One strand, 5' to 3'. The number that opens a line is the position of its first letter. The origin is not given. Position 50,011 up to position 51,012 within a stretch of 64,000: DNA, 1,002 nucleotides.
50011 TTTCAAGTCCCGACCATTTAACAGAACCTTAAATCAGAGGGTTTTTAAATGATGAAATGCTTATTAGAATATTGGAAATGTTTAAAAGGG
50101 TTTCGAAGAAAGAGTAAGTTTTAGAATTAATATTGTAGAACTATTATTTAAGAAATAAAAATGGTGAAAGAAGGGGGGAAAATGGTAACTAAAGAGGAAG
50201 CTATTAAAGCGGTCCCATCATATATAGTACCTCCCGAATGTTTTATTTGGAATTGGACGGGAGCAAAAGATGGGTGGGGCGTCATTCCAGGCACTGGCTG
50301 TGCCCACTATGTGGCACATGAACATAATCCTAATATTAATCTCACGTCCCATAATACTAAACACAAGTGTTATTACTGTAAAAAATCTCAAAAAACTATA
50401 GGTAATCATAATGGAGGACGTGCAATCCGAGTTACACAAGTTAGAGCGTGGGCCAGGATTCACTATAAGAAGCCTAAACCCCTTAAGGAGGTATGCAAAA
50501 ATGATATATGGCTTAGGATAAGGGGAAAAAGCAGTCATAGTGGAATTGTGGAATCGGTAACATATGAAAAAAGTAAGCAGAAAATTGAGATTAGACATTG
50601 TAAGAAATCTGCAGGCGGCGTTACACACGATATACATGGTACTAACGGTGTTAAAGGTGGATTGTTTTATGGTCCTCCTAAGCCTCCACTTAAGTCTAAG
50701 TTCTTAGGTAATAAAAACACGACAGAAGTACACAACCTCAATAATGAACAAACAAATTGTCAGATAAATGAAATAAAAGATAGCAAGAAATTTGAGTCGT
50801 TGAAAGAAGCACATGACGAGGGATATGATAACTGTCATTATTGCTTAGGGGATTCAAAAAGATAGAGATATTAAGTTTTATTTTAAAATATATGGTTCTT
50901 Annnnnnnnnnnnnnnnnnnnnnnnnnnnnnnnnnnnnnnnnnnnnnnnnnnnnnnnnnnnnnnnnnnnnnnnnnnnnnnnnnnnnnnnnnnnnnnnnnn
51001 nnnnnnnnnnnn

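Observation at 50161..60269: Two convergent, divergent paralogues of an undescribed fusion (Cys/His papain-fold domain + Ada-like zinc motif) bracket the accessory region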

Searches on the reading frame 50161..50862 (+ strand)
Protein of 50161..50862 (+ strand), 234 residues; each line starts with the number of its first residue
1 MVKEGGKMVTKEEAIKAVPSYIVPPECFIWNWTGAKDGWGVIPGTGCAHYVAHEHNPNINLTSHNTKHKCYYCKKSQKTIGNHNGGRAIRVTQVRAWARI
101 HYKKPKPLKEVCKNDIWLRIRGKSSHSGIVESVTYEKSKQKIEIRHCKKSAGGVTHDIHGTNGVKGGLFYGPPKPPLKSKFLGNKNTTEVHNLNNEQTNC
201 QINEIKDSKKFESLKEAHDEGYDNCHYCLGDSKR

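Call 5: search_protein_families(library=pfam, proteins=[window:50161-50862:+], max_evalue=10)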
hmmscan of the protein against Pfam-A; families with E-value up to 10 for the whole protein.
window:50161-50862:+ (234 aa): 1 family
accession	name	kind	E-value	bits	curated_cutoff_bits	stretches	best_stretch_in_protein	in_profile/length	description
PF14116.11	YyzF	-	0.68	10.5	27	1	54-76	18-42/48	YyzF-like protein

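Call 6: search_protein_families(library=ncbifam, proteins=[window:50161-50862:+], max_evalue=10)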
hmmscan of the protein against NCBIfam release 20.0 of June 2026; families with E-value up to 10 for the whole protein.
window:50161-50862:+ (234 aa): 0 families

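Call 9: find_homologous_proteins(query=window:50161-50862:+, max_evalue=0.001)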
Query window:50161-50862:+ (234 aa): 2 proteins with E <= 0.001 among 47 candidates.
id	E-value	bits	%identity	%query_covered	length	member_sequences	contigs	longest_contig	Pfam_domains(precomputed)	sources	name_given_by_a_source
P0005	3.2e-161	553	100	100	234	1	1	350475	-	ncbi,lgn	-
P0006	4.7e-29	120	39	99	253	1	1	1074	-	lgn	-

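Call 29: search_protein_families(library=phrogs, proteins=[P0005], max_evalue=0.1)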
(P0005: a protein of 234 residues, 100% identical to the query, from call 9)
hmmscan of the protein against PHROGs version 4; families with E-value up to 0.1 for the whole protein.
P0005 (234 aa): 1 family
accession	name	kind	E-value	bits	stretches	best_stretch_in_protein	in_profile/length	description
phrog_28292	-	unknown function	6.9e-06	27.3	1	179-211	11-43/77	-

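Call 30: search_protein_families(library=padloc, proteins=[P0005], max_evalue=0.1)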
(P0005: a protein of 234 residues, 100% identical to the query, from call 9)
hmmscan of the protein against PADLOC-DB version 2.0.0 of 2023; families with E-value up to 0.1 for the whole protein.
P0005 (234 aa): 0 families
